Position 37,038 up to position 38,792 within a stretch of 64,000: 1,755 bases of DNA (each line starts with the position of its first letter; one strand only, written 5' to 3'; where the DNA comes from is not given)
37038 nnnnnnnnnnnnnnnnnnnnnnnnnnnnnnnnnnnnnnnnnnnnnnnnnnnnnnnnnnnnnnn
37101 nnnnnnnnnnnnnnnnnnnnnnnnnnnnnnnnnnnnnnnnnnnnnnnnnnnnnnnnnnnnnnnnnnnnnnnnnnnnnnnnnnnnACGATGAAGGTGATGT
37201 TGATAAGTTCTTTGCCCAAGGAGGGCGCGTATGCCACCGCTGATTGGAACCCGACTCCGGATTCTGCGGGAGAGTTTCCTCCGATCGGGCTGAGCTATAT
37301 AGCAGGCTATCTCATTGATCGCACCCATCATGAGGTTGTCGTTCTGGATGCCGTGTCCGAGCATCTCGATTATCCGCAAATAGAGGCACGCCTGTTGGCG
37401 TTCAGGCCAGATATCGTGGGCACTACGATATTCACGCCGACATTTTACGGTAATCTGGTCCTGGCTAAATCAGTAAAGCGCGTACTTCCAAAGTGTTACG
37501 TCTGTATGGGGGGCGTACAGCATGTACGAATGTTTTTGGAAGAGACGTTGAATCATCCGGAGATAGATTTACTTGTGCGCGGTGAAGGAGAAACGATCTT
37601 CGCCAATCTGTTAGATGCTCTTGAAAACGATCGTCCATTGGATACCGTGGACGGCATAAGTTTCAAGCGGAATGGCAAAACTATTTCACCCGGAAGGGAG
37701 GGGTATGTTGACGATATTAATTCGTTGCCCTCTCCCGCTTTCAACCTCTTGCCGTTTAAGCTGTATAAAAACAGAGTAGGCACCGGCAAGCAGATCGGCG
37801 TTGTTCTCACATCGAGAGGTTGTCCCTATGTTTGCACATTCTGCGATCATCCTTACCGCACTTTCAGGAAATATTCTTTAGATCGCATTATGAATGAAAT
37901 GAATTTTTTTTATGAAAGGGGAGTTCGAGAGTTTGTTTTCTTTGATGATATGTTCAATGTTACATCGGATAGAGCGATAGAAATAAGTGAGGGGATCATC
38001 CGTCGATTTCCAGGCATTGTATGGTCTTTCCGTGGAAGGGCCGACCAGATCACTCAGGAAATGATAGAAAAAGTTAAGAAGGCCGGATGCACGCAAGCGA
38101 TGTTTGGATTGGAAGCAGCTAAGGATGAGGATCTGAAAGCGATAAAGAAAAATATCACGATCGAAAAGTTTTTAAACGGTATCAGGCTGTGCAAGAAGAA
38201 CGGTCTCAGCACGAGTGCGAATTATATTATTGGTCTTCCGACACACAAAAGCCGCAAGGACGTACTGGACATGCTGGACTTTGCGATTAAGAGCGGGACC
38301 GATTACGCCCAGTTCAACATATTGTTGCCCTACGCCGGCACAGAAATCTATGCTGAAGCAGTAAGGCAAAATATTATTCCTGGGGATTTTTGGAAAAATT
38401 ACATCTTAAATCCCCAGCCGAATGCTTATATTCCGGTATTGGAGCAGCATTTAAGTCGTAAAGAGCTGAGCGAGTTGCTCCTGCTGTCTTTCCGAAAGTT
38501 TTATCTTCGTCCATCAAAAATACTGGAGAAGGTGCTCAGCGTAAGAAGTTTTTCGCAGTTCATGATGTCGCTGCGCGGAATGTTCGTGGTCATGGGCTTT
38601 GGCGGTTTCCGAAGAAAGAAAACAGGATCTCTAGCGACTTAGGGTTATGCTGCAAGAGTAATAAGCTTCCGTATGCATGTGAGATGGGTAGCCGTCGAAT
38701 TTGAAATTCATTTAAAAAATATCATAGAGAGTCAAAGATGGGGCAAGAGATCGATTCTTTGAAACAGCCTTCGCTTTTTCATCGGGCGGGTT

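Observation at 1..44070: Three class B (B12-binding) radical SAM enzymes plus four class I methyltransferases imply an unusually heavily C- and O-methylated glycan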

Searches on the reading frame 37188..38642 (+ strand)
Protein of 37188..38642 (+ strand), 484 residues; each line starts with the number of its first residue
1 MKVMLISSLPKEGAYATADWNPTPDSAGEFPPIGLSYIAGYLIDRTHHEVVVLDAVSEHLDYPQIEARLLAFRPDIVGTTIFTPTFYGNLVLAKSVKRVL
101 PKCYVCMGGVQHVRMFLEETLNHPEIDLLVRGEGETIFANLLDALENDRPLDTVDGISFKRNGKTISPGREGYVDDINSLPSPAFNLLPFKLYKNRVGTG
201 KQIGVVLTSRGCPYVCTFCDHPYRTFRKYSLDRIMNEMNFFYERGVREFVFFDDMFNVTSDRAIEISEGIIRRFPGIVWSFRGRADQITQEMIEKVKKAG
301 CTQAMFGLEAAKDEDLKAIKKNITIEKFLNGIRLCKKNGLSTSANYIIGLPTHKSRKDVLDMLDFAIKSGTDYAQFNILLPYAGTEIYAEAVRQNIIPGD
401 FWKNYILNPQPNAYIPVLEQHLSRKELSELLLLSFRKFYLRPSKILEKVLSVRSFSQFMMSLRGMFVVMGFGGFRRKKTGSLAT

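Call 3: search_protein_families(library=pfam, proteins=[window:37188-38642:+], max_evalue=0.01)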
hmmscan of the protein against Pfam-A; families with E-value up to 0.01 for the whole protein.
window:37188-38642:+ (484 aa): 2 families
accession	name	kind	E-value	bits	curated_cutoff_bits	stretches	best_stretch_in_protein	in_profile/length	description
PF04055.27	Radical_SAM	-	1.2e-19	71.5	29.5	1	207-364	2-164/166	Radical SAM superfamily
PF02310.24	B12-binding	-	2.2e-16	60.2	32.1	1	27-141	9-120/121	B12 binding domain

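Call 10: search_protein_families(library=ncbifam, proteins=[window:37188-38642:+], max_evalue=0.001)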
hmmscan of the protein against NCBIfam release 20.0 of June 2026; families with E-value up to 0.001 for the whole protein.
window:37188-38642:+ (484 aa): 25 families
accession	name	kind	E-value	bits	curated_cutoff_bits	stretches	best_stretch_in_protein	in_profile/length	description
TIGR02026.1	BchE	equivalog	1.7e-59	202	481.35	1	27-456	17-444/497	magnesium-protoporphyrin IX monomethyl ester anaerobic oxidative cyclase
TIGR03471.1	HpnJ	equivalog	8.7e-46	156.8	577.6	1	74-452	69-446/472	hopanoid biosynthesis associated radical SAM protein HpnJ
NF050148.1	rSAM_ApyD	equivalog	8.3e-43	146.7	750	1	62-393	63-395/645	RiPP biosynthesis radical SAM protein ApyD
TIGR04367.1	HpnR_B12_rSAM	equivalog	6.3e-36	123.9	650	1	32-394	22-376/490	hopanoid C-3 methylase HpnR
TIGR04479.1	bcpD_PhpK_rSAM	subfamily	4.8e-35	120.9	600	1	131-368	177-408/504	PhpK family radical SAM P-methyltransferase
TIGR04072.2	rSAM_ladder_B12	equivalog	2.7e-30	105.4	360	1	32-400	18-381/443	lipid biosynthesis B12-binding/radical SAM protein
TIGR03975.1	rSAM_ocin_1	subfamily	3.1e-28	98.6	281.85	1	51-355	108-417/606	RiPP maturation radical SAM C-methyltransferase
TIGR04385.1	B12_rSAM_cofa1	equivalog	8.2e-28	97.8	450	1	32-356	20-352/438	B12 lower ligand biosynthesis radical SAM protein BzaD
NF033712.0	B12_rSAM_KedN5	subfamily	1.2e-26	93.1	700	1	72-353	61-355/624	KedN5 family methylcobalamin-dependent radical SAM C-methyltransferase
NF038361.1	rSAM_Sden_1168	equivalog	4.6e-26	91.5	575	1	31-394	84-476/560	Sden_1168 family B12-binding radical SAM P-methyltransferase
NF033070.1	rSAM_AprD4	equivalog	1.3e-24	87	500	1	174-400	167-399/456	AprD4 family radical SAM diol-dehydratase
TIGR04014.1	B12_SAM_MJ_0865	equivalog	1.5e-24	86.6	360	1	101-394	69-361/434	methyl-coenzyme M reductase glutamine C-methyltransferase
TIGR04295.1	B12_rSAM_oligo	hypoth_equivalog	9e-23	80.6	400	1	32-325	25-318/422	TIGR04295 family B12-binding domain-containing radical SAM protein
NF040542.1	rSAM_RCCLKC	equivalog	6.7e-20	71.6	450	1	28-366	9-347/423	arsinothricin biosynthesis radical SAM protein ArsL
TIGR04013.1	B12_SAM_MJ_1487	hypoth_equivalog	1.5e-19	70.1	251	2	75-248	45-199/382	TIGR04013 family B12-binding domain/radical SAM domain-containing protein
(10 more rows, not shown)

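Call 12: find_encoding_contigs(protein=window:37188-38642:+, flank=10000, max_places=4)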
Protein window:37188-38642:+ (484 aa): no gene with exactly this product is on record in the collection.

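Call 13: find_related_loci(query=window:37188-38642:+, collection=genome_contigs, flank=10000)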
Query window:37188-38642:+ (484 aa) in genome_contigs; peptide patterns used: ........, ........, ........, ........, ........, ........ (x = any residue, [..] = any of these).
138 stretches matched a pattern; 4 encode a relative of the query (tblastn E <= 1e-3); 4 distinct loci.
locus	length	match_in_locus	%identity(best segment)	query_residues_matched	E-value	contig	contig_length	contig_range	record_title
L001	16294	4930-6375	59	1-482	0e+0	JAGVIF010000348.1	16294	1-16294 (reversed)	MAG: Lentisphaeria bacterium isolate DeMMO1_3 c_000000010583, whole genome shotgun sequence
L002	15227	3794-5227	57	1-478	0e+0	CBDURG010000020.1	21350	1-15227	MAG TPA_asm: uncultured bacterium isolate SRR21487744_concoct_83 genome assembly, contig: ERZ25748493.557, whole genome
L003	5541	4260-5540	58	1-427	1e-179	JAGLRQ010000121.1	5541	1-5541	MAG: Candidatus Auribacterota bacterium isolate RS_9_21 ROV157_9.bin.21.fa_121, whole genome shotgun sequence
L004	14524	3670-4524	26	105-372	7e-20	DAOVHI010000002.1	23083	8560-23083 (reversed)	MAG TPA_asm: bacterium isolate CSMAG_1337 CSMAG_1337_k141_4273231_length_23083_cov_9.9941, whole genome shotgun sequence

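Call 17: search_protein_families(library=pfam, proteins=[L001:758-1981:+, L001:2002-3087:+, L001:3646-4872:+, L001:6437-7342:+, L001:7347-8300:+, L002:692-1804:+, L002:1813-2778:+, L002:2765-3784:+, L002:5205-6995:+, L002:7143-8693:+], max_evalue=0.0001)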
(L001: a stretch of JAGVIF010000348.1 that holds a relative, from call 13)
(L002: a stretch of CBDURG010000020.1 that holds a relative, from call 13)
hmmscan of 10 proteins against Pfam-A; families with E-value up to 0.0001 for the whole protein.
L001:758-1981:+ (407 aa): 0 families

L001:2002-3087:+ (361 aa): 0 families

L001:3646-4872:+ (408 aa): 2 families
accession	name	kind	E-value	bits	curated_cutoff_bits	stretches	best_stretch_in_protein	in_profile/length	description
PF00534.26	Glycos_transf_1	-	1.5e-25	90.2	26.4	1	211-366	11-160/172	Glycosyl transferases group 1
PF13692.12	Glyco_trans_1_4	-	5.2e-21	75.8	27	1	217-359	3-137/142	Glycosyl transferases group 1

L001:6437-7342:+ (301 aa): 2 families
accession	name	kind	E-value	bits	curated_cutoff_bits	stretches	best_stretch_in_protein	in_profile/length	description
PF00535.33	Glycos_transf_2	-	1.6e-26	93.6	23.3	1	1-159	4-166/168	Glycosyl transferase family 2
PF10111.15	Glyco_tranf_2_2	-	5.7e-05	23.2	27.3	0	14-88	16-91/276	Glycosyltransferase like family 2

L001:7347-8300:+ (317 aa): 7 families
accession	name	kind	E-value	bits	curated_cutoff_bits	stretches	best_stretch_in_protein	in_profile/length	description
PF01370.27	Epimerase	-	4.2e-46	157.8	20.9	1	3-236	1-239/240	NAD dependent epimerase/dehydratase family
PF16363.11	GDP_Man_Dehyd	-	4e-35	122.3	27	1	4-254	1-265/332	GDP-mannose 4,6 dehydratase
PF01073.25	3Beta_HSD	-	4.4e-11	42.8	22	1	4-220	1-224/280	3-beta hydroxysteroid dehydrogenase/isomerase family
PF13460.12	NAD_binding_10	-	1.2e-09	38.8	27.2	1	7-132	1-114/184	NAD(P)H-binding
PF02719.21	Polysacc_synt_2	-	1.4e-08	34.7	20.2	1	3-254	1-246/293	Polysaccharide biosynthesis protein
PF05368.20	NmrA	-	5.6e-07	29.9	27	1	2-119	4-108/298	NmrA-like family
PF04321.23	RmlD_sub_bind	-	8.5e-07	28.8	27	1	1-201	1-175/287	RmlD substrate binding domain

L002:692-1804:+ (370 aa): 4 families
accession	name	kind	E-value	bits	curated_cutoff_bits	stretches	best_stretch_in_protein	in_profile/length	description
PF01041.23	DegT_DnrJ_EryC1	-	1.4e-119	400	19.8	1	20-364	3-359/360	DegT/DnrJ/EryC1/StrS aminotransferase family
PF01053.26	Cys_Met_Meta_PP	-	9.7e-08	31.4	27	1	46-215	57-225/381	Cys/Met metabolism PLP-dependent enzyme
PF00266.25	Aminotran_5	-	1e-06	28.5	21.5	1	62-167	67-181/371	Aminotransferase class-V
PF01212.27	Beta_elim_lyase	-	7.3e-06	25.9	27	1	45-209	36-217/288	Beta-eliminating lyase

L002:1813-2778:+ (321 aa): 1 family
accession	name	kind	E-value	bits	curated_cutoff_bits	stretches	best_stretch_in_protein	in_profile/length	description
PF00535.33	Glycos_transf_2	-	1.2e-21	77.8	23.3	1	7-165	1-162/168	Glycosyl transferase family 2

L002:2765-3784:+ (339 aa): 7 families
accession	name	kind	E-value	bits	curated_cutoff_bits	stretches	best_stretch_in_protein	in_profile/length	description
PF13649.12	Methyltransf_25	-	6.2e-20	72.1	27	1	139-232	1-97/97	Methyltransferase domain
PF08241.18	Methyltransf_11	-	1.2e-19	71.2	21.2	1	140-235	1-94/95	Methyltransferase domain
PF13847.12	Methyltransf_31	-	8.4e-15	55.2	27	1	136-249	4-123/145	Methyltransferase domain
PF13489.12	Methyltransf_23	-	4.3e-14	53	27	1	131-280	18-157/164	Methyltransferase domain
PF08242.18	Methyltransf_12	-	7.9e-14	52.6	30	1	140-234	1-98/98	Methyltransferase domain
PF01209.24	Ubie_methyltran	-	6.2e-13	49.1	20.1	1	135-257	47-168/233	ubiE/COQ5 methyltransferase family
PF03966.22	Trm112p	-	8.3e-05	22.9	22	0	7-51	6-39/40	Trm112p-like protein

L002:5205-6995:+ (596 aa): 0 families

L002:7143-8693:+ (516 aa): 0 families

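Call 18: search_solved_structures(query=window:37188-38642:+, max_evalue=0.01)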
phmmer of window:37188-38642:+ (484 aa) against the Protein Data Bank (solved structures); distinct sequences matched with E-value up to 0.01: 9.
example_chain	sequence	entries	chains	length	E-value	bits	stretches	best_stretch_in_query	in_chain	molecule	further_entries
6fd2_B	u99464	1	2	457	1.6e-22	82.9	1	176-399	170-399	Putative apramycin biosynthetic oxidoreductase 4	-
7kdx_A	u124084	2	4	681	3.1e-16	62.1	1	72-356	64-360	Methyltransferase TokK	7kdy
9n1b_A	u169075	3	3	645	3.5e-15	58.7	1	99-351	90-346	Radical SAM protein | Radical SAM enzyme CysS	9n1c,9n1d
9ccb_A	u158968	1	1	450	1.3e-12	50.2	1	113-390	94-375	Radical SAM core domain-containing protein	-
5ul2_A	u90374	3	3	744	5.1e-12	48.2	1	123-367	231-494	OxsB protein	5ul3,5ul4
6wte_A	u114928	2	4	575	0.00014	23.7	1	203-354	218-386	B12-binding domain-containing protein | Tryptophan-C2-methyltransferase containing B12-binding domain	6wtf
6iad_A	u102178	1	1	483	0.0031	19.3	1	278-359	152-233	Histone acetyltransferase, ELP3 family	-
6iaz_A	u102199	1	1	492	0.0032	19.2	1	278-359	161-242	Histone acetyltransferase, ELP3 family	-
6ia8_A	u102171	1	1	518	0.0035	19.1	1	278-359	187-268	Histone acetyltransferase, ELP3 family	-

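Call 21: find_homologous_proteins(query=window:37188-38642:+, max_evalue=1e-20)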
Query window:37188-38642:+ (484 aa): 397 proteins with E <= 1e-20 among 8000 candidates; the best 120 are listed.
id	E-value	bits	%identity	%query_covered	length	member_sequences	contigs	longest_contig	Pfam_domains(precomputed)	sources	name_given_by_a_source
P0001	0.0e+0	1111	100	100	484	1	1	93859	PF04055.28,PF02310.25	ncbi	ncbi:MAG: radical SAM protein [Candidatus Omnitrophota bacterium]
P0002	4.9e-257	871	75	98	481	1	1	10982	PF04055.28,PF02310.25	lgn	-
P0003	1.1e-253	860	74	99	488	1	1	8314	PF04055.28,PF02310.25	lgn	-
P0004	1.2e-253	860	73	99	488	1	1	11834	PF04055.28,PF02310.25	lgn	-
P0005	2.2e-251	852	74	99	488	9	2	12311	PF04055.28,PF02310.25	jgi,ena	-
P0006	1.3e-250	850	74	99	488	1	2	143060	PF04055.28,PF02310.25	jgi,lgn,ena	-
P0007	1.9e-249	846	72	100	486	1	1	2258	PF04055.28,PF02310.25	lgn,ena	-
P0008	2.2e-249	846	74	99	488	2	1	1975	PF04055.28,PF02310.25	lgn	-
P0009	1.0e-247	840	73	99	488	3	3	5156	PF04055.28,PF02310.25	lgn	-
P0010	2.6e-246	836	72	99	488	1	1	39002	PF04055.28,PF02310.25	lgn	-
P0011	1.9e-220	750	64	100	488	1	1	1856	PF04055.28,PF02310.25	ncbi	-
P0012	1.9e-218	744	65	99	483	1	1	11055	PF04055.28,PF02310.25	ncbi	-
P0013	3.3e-217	740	64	99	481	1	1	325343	PF04055.28,PF02310.25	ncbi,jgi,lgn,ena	ncbi:MAG: radical SAM protein [Sedimentisphaerales bacterium]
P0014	1.5e-216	738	65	98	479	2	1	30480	PF04055.28,PF02310.25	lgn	-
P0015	2.4e-216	737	64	98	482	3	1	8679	PF04055.28,PF02310.25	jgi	-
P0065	2.2e-131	457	43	99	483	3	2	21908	PF04055.28,PF02310.25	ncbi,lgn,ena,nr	ncbi:MAG TPA: radical SAM protein [Solidesulfovibrio magneticus]|nr:radical SAM protein [Solidesulfo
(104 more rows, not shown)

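Call 22: find_encoding_contigs(protein=P0013, flank=10000, max_places=1)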
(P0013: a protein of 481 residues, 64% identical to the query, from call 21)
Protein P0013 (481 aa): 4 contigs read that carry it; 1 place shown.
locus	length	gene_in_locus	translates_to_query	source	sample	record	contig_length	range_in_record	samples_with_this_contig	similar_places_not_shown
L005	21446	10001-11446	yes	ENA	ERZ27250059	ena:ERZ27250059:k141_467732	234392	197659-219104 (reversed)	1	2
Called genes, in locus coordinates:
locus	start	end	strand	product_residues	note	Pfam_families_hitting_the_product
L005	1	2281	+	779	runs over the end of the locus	PF06818:Fez1 (faint), PF24161:CCDC39 (weak)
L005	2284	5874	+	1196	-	PF00535:Glycos_transf_2 (weak), PF00534:Glycos_transf_1 (weak), PF13692:Glyco_trans_1_4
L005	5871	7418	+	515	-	PF00535:Glycos_transf_2 (faint)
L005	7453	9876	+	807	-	-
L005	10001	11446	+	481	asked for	PF02310:B12-binding, PF04055:Radical_SAM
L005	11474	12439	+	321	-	PF00535:Glycos_transf_2, PF10111:Glyco_tranf_2_2 (weak)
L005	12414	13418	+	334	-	PF01073:3Beta_HSD, PF01370:Epimerase, PF02719:Polysacc_synt_2, PF04321:RmlD_sub_bind (weak), PF05368:NmrA (weak), PF13460:NAD_binding_10, PF16363:GDP_Man_Dehyd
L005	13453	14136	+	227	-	PF13489:Methyltransf_23, PF01209:Ubie_methyltran (weak), PF05401:NodS, PF05175:MTS, PF13847:Methyltransf_31, PF08241:Methyltransf_11, PF08242:Methyltransf_12, PF13649:Methyltransf_25, +2 more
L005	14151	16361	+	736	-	-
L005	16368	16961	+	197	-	PF00891:Methyltransf_2 (weak), PF13489:Methyltransf_23, PF08003:Methyltransf_9 (weak), PF05175:MTS (weak), PF13847:Methyltransf_31, PF08241:Methyltransf_11, PF08242:Methyltransf_12, PF13649:Methyltransf_25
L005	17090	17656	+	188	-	PF00754:F5_F8_type_C (weak)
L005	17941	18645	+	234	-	PF00535:Glycos_transf_2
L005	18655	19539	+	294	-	PF13489:Methyltransf_23, PF07021:MetW (weak), PF13649:Methyltransf_25, PF13847:Methyltransf_31, PF08241:Methyltransf_11, PF08242:Methyltransf_12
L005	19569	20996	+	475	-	PF02310:B12-binding, PF04055:Radical_SAM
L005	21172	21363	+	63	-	-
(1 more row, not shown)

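Call 23: find_encoding_contigs(protein=P0006, flank=10000, max_places=1)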
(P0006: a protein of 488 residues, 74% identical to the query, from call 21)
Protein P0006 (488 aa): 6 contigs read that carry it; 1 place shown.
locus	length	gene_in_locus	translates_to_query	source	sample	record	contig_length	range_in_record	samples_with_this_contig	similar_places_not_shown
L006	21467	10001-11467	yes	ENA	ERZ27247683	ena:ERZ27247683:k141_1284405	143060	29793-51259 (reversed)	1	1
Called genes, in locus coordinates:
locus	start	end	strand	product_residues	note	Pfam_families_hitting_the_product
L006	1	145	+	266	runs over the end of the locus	PF01061:ABC2_membrane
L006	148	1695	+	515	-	PF00005:ABC_tran, PF13555:AAA_29 (faint), PF14524:Wzt_C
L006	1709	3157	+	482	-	PF13578:Methyltransf_24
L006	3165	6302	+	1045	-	PF00535:Glycos_transf_2 (faint), PF00534:Glycos_transf_1, PF13692:Glyco_trans_1_4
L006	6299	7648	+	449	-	-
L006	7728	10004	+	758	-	-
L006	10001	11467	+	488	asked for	PF02310:B12-binding, PF04055:Radical_SAM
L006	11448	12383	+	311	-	PF00535:Glycos_transf_2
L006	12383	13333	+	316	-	PF01073:3Beta_HSD, PF01370:Epimerase, PF02719:Polysacc_synt_2, PF04321:RmlD_sub_bind (weak), PF05368:NmrA, PF13460:NAD_binding_10, PF16363:GDP_Man_Dehyd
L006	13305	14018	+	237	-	PF13489:Methyltransf_23, PF05175:MTS (weak), PF08241:Methyltransf_11, PF08242:Methyltransf_12, PF13649:Methyltransf_25, PF13847:Methyltransf_31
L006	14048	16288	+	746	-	PF00754:F5_F8_type_C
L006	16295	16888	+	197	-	PF00891:Methyltransf_2 (faint), PF05891:Methyltransf_PK (weak), PF13489:Methyltransf_23, PF05175:MTS (weak), PF13847:Methyltransf_31, PF08241:Methyltransf_11, PF08242:Methyltransf_12, PF13649:Methyltransf_25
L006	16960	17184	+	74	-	-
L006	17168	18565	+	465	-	-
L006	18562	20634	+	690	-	PF00884:Sulfatase, PF00754:F5_F8_type_C (weak)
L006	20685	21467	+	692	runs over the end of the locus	-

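Call 24: find_encoding_contigs(protein=P0065, flank=10000, max_places=1)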
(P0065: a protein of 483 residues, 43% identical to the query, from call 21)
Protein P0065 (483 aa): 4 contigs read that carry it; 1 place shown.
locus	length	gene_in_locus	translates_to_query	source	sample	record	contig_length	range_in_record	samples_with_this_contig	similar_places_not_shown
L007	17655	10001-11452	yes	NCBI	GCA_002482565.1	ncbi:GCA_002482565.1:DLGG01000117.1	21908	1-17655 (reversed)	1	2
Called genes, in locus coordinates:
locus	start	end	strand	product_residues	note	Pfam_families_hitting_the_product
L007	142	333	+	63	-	PF10122:Zn_ribbon_Com, PF23547:Zn_ribbon_FGT1_1 (faint)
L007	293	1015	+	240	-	PF25680:Mom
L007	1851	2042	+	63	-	-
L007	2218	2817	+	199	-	PF13489:Methyltransf_23, PF01209:Ubie_methyltran (weak), PF13847:Methyltransf_31, PF08241:Methyltransf_11, PF08242:Methyltransf_12, PF13649:Methyltransf_25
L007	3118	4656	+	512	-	-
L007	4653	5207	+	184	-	-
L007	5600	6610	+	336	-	PF01073:3Beta_HSD, PF01370:Epimerase, PF04321:RmlD_sub_bind (weak), PF07993:NAD_binding_4 (faint), PF16363:GDP_Man_Dehyd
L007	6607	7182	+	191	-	PF25087:GMPPB_C (faint), PF00132:Hexapep (weak), PF14602:Hexapep_2 (weak)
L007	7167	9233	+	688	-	PF00535:Glycos_transf_2, PF12804:NTP_transf_3 (faint), PF01041:DegT_DnrJ_EryC1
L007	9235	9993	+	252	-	PF00132:Hexapep, PF14602:Hexapep_2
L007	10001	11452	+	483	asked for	PF02310:B12-binding, PF04055:Radical_SAM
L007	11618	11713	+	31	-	-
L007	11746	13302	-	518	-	PF02310:B12-binding, PF04055:Radical_SAM, PF13282:DUF4070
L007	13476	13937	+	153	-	-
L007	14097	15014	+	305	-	PF03417:AAT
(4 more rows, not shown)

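Call 58: predict_structure(alignment_id=A2)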
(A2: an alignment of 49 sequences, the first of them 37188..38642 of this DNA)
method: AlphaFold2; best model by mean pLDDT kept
length: 484 residues; sequences in the alignment: 49
mean_pLDDT: 92.2   pTM: 0.89
mean pLDDT of the five models: 92.2, 92.2, 91.0, 90.2, 89.2
residues with pLDDT >= 90: 397; 70-90: 70; 50-70: 11; < 50: 6
segments of 3 or more residues with pLDDT < 50: 479-484
pLDDT, mean of each block of 10 residues (from residue 1): 95 85 71 95 97 94 97 98 95 98 97 96 98 97 97 97 96 95 93 79 93 90 89 97 95 92 98 96 95 97 94 95 96 96 95 96 96 93 93 95 95 91 95 94 87 78 83 66 34
secondary structure, 60 per line:
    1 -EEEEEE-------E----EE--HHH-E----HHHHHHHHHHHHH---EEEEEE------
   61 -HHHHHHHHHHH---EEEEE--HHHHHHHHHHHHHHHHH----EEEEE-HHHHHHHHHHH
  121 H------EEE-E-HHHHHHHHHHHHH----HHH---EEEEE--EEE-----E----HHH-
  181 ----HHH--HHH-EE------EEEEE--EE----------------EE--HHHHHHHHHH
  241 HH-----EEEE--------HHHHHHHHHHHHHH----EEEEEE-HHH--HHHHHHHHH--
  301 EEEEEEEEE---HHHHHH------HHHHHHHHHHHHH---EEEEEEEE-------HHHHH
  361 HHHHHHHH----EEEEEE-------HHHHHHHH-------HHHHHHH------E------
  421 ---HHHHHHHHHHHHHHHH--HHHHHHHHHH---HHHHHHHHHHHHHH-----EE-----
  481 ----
elements in order: E2-7 H33-45 E49-54 H62-72 E76-80 H83-99 E104-108 H110-121 E128-130 H134-146 E157-161 E164-166 E202-206 H231-242 E248-251 H260-273 E278-283 H290-298 E301-309 H313-318 H325-337 E341-348 H356-368 E373-378 H386-393 H401-407 H424-439 H442-451 H455-468
